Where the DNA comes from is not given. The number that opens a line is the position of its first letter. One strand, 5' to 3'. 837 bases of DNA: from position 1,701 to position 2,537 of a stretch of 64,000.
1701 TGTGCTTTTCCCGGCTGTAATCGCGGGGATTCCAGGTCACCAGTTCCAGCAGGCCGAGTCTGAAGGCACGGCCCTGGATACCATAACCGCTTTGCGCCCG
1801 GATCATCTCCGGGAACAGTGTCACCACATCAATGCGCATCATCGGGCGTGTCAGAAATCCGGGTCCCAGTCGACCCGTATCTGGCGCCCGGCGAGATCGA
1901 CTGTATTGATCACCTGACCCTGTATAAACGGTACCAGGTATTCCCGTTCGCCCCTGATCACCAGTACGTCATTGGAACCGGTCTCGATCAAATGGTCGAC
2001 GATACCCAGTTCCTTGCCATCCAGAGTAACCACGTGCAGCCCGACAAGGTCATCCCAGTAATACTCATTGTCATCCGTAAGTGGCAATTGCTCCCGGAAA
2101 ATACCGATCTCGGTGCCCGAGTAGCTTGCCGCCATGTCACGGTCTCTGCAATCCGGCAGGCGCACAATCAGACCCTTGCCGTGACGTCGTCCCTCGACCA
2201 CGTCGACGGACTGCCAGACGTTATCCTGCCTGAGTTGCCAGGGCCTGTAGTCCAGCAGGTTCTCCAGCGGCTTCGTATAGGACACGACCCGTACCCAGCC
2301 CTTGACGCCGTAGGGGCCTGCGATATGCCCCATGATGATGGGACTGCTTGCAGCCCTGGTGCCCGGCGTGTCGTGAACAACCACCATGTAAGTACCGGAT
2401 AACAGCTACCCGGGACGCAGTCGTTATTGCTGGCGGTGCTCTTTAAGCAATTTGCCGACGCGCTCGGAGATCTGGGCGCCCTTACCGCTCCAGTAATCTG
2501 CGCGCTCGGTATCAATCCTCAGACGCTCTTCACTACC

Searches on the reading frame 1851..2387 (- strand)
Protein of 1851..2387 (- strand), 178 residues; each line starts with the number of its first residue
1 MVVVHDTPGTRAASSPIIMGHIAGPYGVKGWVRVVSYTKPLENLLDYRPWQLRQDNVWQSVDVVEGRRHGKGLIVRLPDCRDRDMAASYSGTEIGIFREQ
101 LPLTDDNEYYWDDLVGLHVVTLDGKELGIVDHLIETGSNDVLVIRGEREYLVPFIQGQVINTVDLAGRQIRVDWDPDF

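Call 7: find_encoding_contigs(protein=window:1851-2387:-, flank=6000, max_places=10)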
Protein window:1851-2387:- (178 aa): no gene with exactly this product is on record in the collection.

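Call 10: find_related_loci(query=window:1851-2387:-, collection=genome_contigs, flank=5000)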
Query window:1851-2387:- (178 aa) in genome_contigs; peptide patterns used: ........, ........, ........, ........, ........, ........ (x = any residue, [..] = any of these).
77 stretches matched a pattern; 3 encode a relative of the query (tblastn E <= 1e-3); 3 distinct loci.
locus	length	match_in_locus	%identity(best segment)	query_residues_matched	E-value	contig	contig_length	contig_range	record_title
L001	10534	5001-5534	84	1-178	2e-101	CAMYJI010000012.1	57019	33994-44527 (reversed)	MAG: uncultured Ectothiorhodospiraceae bacterium isolate ES_Gamma_053 genome assembly, contig: scaffold_209, whole genom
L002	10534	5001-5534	82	1-178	2e-99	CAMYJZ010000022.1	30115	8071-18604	MAG: uncultured Ectothiorhodospiraceae bacterium isolate ES_M_Gamma_051 genome assembly, contig: scaffold_1342, whole ge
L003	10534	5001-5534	79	1-178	2e-95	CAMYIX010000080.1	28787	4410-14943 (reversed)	MAG: uncultured Ectothiorhodospiraceae bacterium isolate ES_Gamma_052 genome assembly, contig: scaffold_834, whole genom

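Call 19: find_homologous_proteins(query=window:1851-2387:-, max_evalue=1e-20)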
Query window:1851-2387:- (178 aa): 522 proteins with E <= 1e-20 among 599 candidates; the best 120 are listed.
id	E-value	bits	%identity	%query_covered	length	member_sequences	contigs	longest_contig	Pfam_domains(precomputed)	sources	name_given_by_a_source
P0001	2.4e-110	385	93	100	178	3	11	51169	PF01782.25,PF24986.2,PF05239.22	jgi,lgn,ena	jgi:16S rRNA processing protein RimM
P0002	4.8e-95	335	82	99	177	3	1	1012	PF01782.25,PF24986.2,PF05239.22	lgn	-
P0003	3.1e-94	332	80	100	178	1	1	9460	PF01782.25,PF24986.2,PF05239.22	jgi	jgi:16S rRNA processing protein RimM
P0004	3.2e-91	323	85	91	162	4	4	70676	PF01782.25,PF24986.2,PF05239.22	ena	-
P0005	9.8e-87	308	84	90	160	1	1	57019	PF01782.25,PF24986.2,PF05239.22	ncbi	-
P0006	7.4e-86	305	83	90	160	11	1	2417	PF01782.25,PF24986.2,PF05239.22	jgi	jgi:16S rRNA processing protein RimM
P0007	3.2e-85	303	82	90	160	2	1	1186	PF01782.25,PF24986.2,PF05239.22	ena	-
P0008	4.2e-79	283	68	100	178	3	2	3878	PF01782.25,PF24986.2,PF05239.22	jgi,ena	-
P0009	6.9e-71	256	65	100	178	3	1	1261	PF01782.25,PF24986.2,PF05239.22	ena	-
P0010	5.3e-70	253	63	98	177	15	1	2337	PF01782.25,PF24986.2,PF05239.22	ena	-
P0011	6.1e-70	253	64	100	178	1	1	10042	PF01782.25,PF24986.2,PF05239.22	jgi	-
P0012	2.2e-69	251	64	97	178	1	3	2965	PF01782.25,PF24986.2,PF05239.22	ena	-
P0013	1.5e-68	249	66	96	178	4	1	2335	PF01782.25,PF24986.2,PF05239.22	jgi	-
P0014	1.7e-68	248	61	99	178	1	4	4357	PF01782.25,PF24986.2,PF05239.22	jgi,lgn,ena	jgi:16S rRNA processing protein RimM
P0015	1.8e-68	248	59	100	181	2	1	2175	PF01782.25,PF24986.2,PF05239.22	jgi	jgi:16S rRNA processing protein RimM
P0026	1.0e-67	246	63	97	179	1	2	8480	PF01782.25,PF24986.2,PF05239.22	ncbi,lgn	-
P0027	1.1e-67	246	63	94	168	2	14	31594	PF01782.25,PF24986.2,PF05239.22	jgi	jgi:16S rRNA processing protein RimM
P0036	7.5e-67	243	61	100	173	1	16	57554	PF01782.25,PF24986.2,PF05239.22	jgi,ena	jgi:16S rRNA processing protein RimM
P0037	1.2e-66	242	65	97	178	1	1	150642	PF01782.25,PF24986.2,PF05239.22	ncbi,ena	-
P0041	1.9e-66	242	61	100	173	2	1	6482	PF01782.25,PF24986.2,PF05239.22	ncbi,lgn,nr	ncbi:MAG TPA: ribosome maturation factor RimM [Gammaproteobacteria bacterium]|nr:ribosome maturation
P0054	6.9e-66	240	58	100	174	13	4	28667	PF01782.25,PF24986.2,PF05239.22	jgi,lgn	-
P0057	9.7e-66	239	58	100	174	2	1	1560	PF01782.25,PF24986.2,PF05239.22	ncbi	-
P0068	2.7e-65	238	60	96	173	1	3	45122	PF01782.25,PF24986.2,PF05239.22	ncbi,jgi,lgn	-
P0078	1.1e-64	236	65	90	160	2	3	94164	PF01782.25,PF24986.2,PF05239.22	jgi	jgi:16S rRNA processing protein RimM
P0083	1.6e-64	235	57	100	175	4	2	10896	PF01782.25,PF24986.2,PF05239.22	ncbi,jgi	ncbi:MAG: ribosome maturation factor RimM [Gammaproteobacteria bacterium]|jgi:16S rRNA processing pr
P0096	1.4e-63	232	61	98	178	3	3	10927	PF01782.25,PF24986.2,PF05239.22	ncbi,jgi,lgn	-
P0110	5.0e-63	231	59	93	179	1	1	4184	PF01782.25,PF24986.2,PF05239.22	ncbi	-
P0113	9.0e-63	230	57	97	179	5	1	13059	PF01782.25,PF24986.2,PF05239.22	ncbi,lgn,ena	-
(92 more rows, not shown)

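Call 20: find_encoding_contigs(protein=P0001, flank=4000, max_places=4)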
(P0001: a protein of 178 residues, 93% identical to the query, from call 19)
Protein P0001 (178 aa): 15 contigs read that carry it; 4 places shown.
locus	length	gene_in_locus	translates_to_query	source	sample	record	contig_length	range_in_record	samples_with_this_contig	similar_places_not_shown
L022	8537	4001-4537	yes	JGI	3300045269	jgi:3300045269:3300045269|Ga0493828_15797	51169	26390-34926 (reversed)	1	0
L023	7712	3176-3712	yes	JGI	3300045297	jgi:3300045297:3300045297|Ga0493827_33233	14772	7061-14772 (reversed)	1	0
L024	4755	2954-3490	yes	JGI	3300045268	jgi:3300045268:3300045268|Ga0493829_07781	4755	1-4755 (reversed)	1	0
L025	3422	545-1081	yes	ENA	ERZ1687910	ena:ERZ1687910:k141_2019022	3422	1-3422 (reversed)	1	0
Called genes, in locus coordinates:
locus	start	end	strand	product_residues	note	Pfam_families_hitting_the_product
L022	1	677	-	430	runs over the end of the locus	PF01595:CNNM, PF00571:CBS (faint), PF03471:CorC_HlyC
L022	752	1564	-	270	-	PF01578:Cytochrom_C_asm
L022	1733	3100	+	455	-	PF02881:SRP54_N, PF00448:SRP54, PF06414:Zeta_toxin (weak), PF13401:AAA_22, PF01656:CbiA (weak), PF02978:SRP_SPB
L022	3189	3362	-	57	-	-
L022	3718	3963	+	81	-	PF00886:Ribosomal_S16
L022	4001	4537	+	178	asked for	PF01782:RimM, PF05239:PRC, PF24986:PRC_RimM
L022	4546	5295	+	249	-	PF01746:tRNA_m1G_MT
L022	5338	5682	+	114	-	PF01245:Ribosomal_L19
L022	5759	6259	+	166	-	PF01035:DNA_binding_1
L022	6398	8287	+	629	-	PF02518:HATPase_c (weak), PF13589:HATPase_c_3, PF00183:HSP90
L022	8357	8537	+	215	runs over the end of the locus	PF13098:Thioredoxin_2 (faint), PF01323:DSBA, PF13462:Thioredoxin_4 (weak)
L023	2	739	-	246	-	?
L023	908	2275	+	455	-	PF02881:SRP54_N, PF00448:SRP54, PF06414:Zeta_toxin (weak), PF13401:AAA_22, PF01656:CbiA (weak), PF02978:SRP_SPB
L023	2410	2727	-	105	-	-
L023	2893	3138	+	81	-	PF00886:Ribosomal_S16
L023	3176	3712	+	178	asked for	PF01782:RimM, PF05239:PRC, PF24986:PRC_RimM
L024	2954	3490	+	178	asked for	PF01782:RimM, PF05239:PRC, PF24986:PRC_RimM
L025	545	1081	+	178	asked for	PF01782:RimM, PF05239:PRC, PF24986:PRC_RimM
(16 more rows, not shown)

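Call 21: find_encoding_contigs(protein=P0004, flank=4000, max_places=4)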
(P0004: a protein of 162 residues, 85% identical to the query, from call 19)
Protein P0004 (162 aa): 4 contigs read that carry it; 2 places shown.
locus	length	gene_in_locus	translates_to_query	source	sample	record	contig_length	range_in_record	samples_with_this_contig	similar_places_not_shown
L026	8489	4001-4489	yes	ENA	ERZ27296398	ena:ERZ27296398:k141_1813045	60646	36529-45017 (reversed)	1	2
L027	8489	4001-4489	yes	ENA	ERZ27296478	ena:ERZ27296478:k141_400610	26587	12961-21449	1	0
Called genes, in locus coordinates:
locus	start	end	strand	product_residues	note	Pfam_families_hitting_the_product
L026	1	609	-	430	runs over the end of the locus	PF01595:CNNM, PF00571:CBS (faint), PF03471:CorC_HlyC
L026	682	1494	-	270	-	PF01578:Cytochrom_C_asm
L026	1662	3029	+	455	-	PF02881:SRP54_N, PF00448:SRP54, PF06414:Zeta_toxin (weak), PF13401:AAA_22, PF01656:CbiA (weak), PF02978:SRP_SPB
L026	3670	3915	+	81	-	PF00886:Ribosomal_S16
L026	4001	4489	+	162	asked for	PF01782:RimM, PF05239:PRC, PF24986:PRC_RimM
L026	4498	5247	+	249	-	PF01746:tRNA_m1G_MT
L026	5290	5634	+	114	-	PF01245:Ribosomal_L19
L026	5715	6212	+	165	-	PF01035:DNA_binding_1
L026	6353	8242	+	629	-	PF02518:HATPase_c (weak), PF13589:HATPase_c_3, PF00183:HSP90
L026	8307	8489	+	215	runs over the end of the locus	PF13098:Thioredoxin_2 (faint), PF01323:DSBA, PF13743:Thioredoxin_5 (weak), PF13462:Thioredoxin_4 (weak)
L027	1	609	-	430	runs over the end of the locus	PF01595:CNNM, PF00571:CBS (faint), PF03471:CorC_HlyC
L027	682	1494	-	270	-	PF01578:Cytochrom_C_asm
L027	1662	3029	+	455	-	PF02881:SRP54_N, PF00448:SRP54, PF06414:Zeta_toxin (weak), PF13401:AAA_22, PF01656:CbiA (weak), PF02978:SRP_SPB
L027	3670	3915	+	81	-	PF00886:Ribosomal_S16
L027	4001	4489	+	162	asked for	PF01782:RimM, PF05239:PRC, PF24986:PRC_RimM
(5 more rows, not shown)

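Call 22: find_encoding_contigs(protein=P0008, flank=4000, max_places=3)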
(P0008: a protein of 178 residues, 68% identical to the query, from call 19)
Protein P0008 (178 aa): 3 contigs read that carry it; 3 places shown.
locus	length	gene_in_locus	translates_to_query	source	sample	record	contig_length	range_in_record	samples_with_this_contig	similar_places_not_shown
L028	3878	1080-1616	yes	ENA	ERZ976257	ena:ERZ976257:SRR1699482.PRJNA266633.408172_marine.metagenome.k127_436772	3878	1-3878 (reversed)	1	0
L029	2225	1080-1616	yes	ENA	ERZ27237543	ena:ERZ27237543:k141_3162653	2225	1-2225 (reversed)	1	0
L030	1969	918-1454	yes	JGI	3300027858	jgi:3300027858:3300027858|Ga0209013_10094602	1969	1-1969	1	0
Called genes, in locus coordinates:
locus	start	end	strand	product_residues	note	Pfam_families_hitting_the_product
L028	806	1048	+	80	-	PF00886:Ribosomal_S16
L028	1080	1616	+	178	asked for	PF01782:RimM, PF05239:PRC, PF24986:PRC_RimM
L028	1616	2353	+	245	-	PF01746:tRNA_m1G_MT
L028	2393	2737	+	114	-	PF01245:Ribosomal_L19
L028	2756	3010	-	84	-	-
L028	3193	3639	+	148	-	-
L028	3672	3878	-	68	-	?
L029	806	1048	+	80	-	PF00886:Ribosomal_S16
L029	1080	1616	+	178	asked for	PF01782:RimM, PF05239:PRC, PF24986:PRC_RimM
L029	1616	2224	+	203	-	?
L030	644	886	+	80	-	PF00886:Ribosomal_S16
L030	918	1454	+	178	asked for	PF01782:RimM, PF05239:PRC, PF24986:PRC_RimM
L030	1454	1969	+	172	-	?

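Call 23: find_encoding_contigs(protein=P0011, flank=4000, max_places=3)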
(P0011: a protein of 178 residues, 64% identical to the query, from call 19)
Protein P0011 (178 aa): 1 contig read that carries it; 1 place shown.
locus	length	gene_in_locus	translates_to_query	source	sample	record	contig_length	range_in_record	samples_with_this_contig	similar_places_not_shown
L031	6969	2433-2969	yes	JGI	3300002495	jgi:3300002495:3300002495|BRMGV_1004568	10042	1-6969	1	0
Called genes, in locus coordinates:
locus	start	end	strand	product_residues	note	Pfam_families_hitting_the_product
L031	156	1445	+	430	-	-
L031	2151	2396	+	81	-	PF00886:Ribosomal_S16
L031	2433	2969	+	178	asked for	PF01782:RimM, PF05239:PRC, PF24986:PRC_RimM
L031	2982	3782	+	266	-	PF01746:tRNA_m1G_MT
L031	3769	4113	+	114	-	PF01245:Ribosomal_L19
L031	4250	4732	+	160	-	PF01035:DNA_binding_1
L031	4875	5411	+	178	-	PF02801:Ketoacyl-synt_C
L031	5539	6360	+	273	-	PF00106:adh_short, PF13561:adh_short_C2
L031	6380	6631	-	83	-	-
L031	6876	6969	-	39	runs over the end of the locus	-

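Call 25: find_encoding_contigs(protein=P0037, flank=4000, max_places=2)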
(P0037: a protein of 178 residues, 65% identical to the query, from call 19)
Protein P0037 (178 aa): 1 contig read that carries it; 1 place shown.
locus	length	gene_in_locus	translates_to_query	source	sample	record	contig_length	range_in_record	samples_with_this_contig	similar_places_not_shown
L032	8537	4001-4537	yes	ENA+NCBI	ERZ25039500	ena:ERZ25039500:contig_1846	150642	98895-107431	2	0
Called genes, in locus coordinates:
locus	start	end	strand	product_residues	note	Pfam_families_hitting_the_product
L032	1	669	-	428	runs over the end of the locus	PF01595:CNNM, PF00571:CBS (weak), PF03471:CorC_HlyC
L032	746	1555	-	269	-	PF01578:Cytochrom_C_asm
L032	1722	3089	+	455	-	PF02881:SRP54_N, PF00448:SRP54, PF06414:Zeta_toxin (faint), PF13401:AAA_22 (weak), PF01656:CbiA (faint), PF02978:SRP_SPB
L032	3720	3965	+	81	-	PF00886:Ribosomal_S16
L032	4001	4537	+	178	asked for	PF01782:RimM, PF05239:PRC, PF24986:PRC_RimM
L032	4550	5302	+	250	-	PF01746:tRNA_m1G_MT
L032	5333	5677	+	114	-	PF01245:Ribosomal_L19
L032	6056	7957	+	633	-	PF02518:HATPase_c (weak), PF13589:HATPase_c_3, PF00183:HSP90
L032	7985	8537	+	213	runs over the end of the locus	PF13462:Thioredoxin_4 (faint), PF01323:DSBA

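Call 26: find_encoding_contigs(protein=P0078, flank=4000, max_places=2)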
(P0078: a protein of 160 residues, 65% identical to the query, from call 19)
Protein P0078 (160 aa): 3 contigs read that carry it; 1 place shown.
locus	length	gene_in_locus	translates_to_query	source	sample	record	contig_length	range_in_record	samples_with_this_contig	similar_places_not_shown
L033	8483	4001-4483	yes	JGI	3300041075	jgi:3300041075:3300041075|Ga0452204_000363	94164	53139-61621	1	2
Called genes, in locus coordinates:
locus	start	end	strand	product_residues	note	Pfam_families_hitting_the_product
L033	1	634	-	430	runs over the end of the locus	PF01595:CNNM, PF00571:CBS (weak), PF03471:CorC_HlyC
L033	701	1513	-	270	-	PF01578:Cytochrom_C_asm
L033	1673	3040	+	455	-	PF02881:SRP54_N, PF00448:SRP54, PF06414:Zeta_toxin (faint), PF13401:AAA_22 (weak), PF01656:CbiA (weak), PF02978:SRP_SPB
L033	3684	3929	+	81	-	PF00886:Ribosomal_S16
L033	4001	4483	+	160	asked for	PF01782:RimM, PF05239:PRC, PF24986:PRC_RimM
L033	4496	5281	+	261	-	PF01746:tRNA_m1G_MT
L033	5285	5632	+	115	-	PF01245:Ribosomal_L19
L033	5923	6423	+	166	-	PF02870:Methyltransf_1N (weak), PF01035:DNA_binding_1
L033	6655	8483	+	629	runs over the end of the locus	PF02518:HATPase_c (weak), PF13589:HATPase_c_3, PF00183:HSP90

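Call 27: find_encoding_contigs(protein=P0027, flank=4000, max_places=2)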
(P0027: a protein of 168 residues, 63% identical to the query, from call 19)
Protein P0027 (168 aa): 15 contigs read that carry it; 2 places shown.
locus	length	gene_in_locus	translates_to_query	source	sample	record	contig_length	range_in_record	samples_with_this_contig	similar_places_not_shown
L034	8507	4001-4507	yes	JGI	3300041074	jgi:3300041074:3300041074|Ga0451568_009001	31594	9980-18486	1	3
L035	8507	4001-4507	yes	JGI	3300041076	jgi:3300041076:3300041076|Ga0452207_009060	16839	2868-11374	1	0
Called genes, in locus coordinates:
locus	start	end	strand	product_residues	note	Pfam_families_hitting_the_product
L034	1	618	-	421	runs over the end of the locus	PF01595:CNNM, PF00571:CBS (weak), PF03471:CorC_HlyC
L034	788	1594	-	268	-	PF01578:Cytochrom_C_asm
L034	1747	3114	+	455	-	PF02881:SRP54_N, PF00448:SRP54, PF06414:Zeta_toxin (weak), PF13401:AAA_22, PF01656:CbiA (weak), PF02978:SRP_SPB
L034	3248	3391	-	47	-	-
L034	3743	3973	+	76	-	PF00886:Ribosomal_S16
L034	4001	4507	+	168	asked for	PF01782:RimM, PF05239:PRC, PF24986:PRC_RimM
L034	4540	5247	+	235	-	PF01746:tRNA_m1G_MT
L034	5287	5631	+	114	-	PF01245:Ribosomal_L19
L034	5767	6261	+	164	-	PF01035:DNA_binding_1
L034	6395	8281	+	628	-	PF02518:HATPase_c (weak), PF13589:HATPase_c_3, PF00183:HSP90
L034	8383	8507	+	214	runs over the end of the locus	PF13098:Thioredoxin_2 (faint), PF01323:DSBA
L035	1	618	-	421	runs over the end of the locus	PF01595:CNNM, PF00571:CBS (weak), PF03471:CorC_HlyC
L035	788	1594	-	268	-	PF01578:Cytochrom_C_asm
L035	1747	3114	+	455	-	PF02881:SRP54_N, PF00448:SRP54, PF06414:Zeta_toxin (weak), PF13401:AAA_22, PF01656:CbiA (weak), PF02978:SRP_SPB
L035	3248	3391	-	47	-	-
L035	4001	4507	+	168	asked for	PF01782:RimM, PF05239:PRC, PF24986:PRC_RimM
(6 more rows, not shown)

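Call 28: find_encoding_contigs(protein=P0036, flank=4000, max_places=2)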
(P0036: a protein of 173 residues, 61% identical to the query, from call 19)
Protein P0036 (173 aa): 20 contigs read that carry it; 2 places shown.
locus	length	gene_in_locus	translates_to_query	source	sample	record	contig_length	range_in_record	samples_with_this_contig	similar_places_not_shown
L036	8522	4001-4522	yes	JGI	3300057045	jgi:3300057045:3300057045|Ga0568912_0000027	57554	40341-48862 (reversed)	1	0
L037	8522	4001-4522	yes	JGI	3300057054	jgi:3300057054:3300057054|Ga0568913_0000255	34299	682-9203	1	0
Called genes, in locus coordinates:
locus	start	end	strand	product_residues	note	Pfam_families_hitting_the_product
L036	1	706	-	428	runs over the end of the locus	PF01595:CNNM, PF00571:CBS (weak), PF03471:CorC_HlyC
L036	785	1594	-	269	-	PF01578:Cytochrom_C_asm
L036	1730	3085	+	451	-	PF02881:SRP54_N, PF13401:AAA_22, PF00448:SRP54, PF01656:CbiA (weak), PF02978:SRP_SPB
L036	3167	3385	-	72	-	-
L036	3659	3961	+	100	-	PF00886:Ribosomal_S16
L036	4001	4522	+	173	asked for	PF01782:RimM, PF05239:PRC, PF24986:PRC_RimM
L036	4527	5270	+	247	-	PF01746:tRNA_m1G_MT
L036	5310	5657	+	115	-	PF01245:Ribosomal_L19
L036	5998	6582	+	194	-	PF01035:DNA_binding_1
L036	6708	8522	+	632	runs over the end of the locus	PF02518:HATPase_c, PF13589:HATPase_c_3, PF00183:HSP90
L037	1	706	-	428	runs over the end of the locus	PF01595:CNNM, PF00571:CBS (weak), PF03471:CorC_HlyC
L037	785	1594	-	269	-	PF01578:Cytochrom_C_asm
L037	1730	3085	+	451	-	PF02881:SRP54_N, PF13401:AAA_22, PF00448:SRP54, PF01656:CbiA (weak), PF02978:SRP_SPB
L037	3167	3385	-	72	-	-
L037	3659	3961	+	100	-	PF00886:Ribosomal_S16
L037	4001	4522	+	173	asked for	PF01782:RimM, PF05239:PRC, PF24986:PRC_RimM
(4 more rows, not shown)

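Call 34: list_cluster_members(proteins=[P0005, P0026, P0037, P0041, P0057, P0068, P0083, P0096, P0110, P0113])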
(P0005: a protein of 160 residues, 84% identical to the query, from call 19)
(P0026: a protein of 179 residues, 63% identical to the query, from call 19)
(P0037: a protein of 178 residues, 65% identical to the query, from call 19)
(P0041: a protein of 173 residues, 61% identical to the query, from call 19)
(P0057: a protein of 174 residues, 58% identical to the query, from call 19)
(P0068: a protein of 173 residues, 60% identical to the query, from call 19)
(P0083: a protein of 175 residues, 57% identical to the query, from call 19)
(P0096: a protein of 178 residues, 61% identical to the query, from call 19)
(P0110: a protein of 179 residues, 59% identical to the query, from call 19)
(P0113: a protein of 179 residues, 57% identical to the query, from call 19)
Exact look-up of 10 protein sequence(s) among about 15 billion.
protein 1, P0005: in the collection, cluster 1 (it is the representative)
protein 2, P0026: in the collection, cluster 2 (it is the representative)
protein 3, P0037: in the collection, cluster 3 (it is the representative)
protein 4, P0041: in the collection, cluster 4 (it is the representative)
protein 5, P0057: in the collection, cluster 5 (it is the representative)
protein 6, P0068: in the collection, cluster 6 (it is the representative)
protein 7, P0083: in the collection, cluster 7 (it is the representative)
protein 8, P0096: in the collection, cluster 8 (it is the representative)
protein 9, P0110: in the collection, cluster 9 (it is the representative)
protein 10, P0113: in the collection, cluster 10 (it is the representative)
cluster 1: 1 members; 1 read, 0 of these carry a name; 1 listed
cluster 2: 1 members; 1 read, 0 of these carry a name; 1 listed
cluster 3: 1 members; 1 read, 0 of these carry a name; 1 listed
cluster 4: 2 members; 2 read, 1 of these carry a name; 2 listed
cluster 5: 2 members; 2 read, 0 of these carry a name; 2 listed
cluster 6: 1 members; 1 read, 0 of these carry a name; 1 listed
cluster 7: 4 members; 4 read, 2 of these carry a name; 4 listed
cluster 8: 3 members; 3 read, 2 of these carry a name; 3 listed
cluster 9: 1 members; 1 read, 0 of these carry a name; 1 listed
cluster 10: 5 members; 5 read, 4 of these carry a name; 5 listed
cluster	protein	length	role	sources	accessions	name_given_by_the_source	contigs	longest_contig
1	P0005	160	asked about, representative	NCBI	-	-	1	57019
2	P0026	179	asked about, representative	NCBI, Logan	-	-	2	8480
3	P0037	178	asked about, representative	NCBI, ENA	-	-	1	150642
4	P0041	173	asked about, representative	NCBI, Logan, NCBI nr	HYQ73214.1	MAG TPA: ribosome maturation factor RimM [Gammaproteobacteria bacterium] | ribosome maturation factor RimM [Gammaproteobacteria bacterium]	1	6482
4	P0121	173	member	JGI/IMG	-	-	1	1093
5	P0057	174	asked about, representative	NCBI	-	-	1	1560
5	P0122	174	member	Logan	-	-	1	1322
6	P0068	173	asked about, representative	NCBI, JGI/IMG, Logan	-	-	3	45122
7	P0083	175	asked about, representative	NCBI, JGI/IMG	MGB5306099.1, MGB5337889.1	MAG: ribosome maturation factor RimM [Gammaproteobacteria bacterium] | 16S rRNA processing protein RimM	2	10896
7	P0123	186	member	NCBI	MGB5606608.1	MAG: ribosome maturation factor RimM [Gammaproteobacteria bacterium]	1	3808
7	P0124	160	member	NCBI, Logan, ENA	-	-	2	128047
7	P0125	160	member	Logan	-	-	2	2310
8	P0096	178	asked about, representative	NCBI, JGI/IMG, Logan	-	-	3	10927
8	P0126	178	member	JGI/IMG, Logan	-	16S rRNA processing protein RimM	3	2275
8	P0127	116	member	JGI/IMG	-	16S rRNA processing protein RimM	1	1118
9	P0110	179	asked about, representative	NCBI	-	-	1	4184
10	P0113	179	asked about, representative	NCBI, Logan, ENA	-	-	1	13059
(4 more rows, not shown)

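Call 35: find_encoding_contigs(protein=P0083, flank=4000, max_places=2)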
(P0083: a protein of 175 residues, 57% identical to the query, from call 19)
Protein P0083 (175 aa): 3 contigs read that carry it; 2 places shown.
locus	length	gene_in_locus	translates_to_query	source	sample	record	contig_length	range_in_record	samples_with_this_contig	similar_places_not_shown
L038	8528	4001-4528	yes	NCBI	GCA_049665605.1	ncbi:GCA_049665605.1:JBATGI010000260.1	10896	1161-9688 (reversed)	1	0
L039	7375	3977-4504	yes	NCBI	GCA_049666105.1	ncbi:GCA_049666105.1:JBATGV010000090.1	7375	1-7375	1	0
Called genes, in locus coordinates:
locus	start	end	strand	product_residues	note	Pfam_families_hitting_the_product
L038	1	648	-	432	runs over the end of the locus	PF01595:CNNM, PF00571:CBS (faint), PF03471:CorC_HlyC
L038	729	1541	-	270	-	PF01578:Cytochrom_C_asm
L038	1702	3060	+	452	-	PF02881:SRP54_N, PF13401:AAA_22 (weak), PF00448:SRP54, PF01656:CbiA (weak), PF02978:SRP_SPB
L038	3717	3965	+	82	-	PF00886:Ribosomal_S16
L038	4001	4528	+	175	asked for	PF01782:RimM, PF05239:PRC, PF24986:PRC_RimM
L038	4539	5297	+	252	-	PF01746:tRNA_m1G_MT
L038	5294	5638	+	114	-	PF01245:Ribosomal_L19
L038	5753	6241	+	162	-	PF01035:DNA_binding_1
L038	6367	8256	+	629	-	PF02518:HATPase_c (weak), PF13589:HATPase_c_3 (weak), PF00183:HSP90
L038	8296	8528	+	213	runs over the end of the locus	PF01323:DSBA, PF13743:Thioredoxin_5 (weak)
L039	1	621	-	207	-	PF01595:CNNM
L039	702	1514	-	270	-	PF01578:Cytochrom_C_asm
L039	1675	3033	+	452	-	PF02881:SRP54_N, PF13401:AAA_22 (weak), PF00448:SRP54, PF01656:CbiA (weak), PF02978:SRP_SPB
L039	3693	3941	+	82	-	PF00886:Ribosomal_S16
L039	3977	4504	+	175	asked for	PF01782:RimM, PF05239:PRC, PF24986:PRC_RimM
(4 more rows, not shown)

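Call 36: find_encoding_contigs(protein=P0054, flank=4000, max_places=2)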
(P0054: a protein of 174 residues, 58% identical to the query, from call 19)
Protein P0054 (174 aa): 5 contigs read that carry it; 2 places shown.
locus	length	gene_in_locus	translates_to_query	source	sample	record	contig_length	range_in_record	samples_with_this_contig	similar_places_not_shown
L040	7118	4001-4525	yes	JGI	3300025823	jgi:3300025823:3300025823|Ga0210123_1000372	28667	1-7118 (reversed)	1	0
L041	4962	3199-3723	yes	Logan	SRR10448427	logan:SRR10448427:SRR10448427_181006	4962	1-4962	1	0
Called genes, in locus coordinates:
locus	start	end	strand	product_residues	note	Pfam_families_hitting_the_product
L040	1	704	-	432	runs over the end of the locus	PF01595:CNNM, PF00571:CBS (weak), PF03471:CorC_HlyC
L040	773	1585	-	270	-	PF01578:Cytochrom_C_asm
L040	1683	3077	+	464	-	PF02881:SRP54_N, PF13401:AAA_22 (faint), PF06414:Zeta_toxin (weak), PF00448:SRP54, PF01656:CbiA (weak), PF02978:SRP_SPB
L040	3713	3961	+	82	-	PF00886:Ribosomal_S16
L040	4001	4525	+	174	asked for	PF01782:RimM, PF05239:PRC, PF24986:PRC_RimM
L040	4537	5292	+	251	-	PF01746:tRNA_m1G_MT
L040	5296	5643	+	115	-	PF01245:Ribosomal_L19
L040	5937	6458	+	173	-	PF01035:DNA_binding_1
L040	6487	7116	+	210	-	?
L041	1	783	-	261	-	?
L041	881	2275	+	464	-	PF02881:SRP54_N, PF13401:AAA_22 (faint), PF06414:Zeta_toxin (weak), PF00448:SRP54, PF01656:CbiA (weak), PF02978:SRP_SPB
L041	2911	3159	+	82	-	PF00886:Ribosomal_S16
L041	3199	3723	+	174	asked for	PF01782:RimM, PF05239:PRC, PF24986:PRC_RimM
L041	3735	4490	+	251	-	PF01746:tRNA_m1G_MT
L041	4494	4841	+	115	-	PF01245:Ribosomal_L19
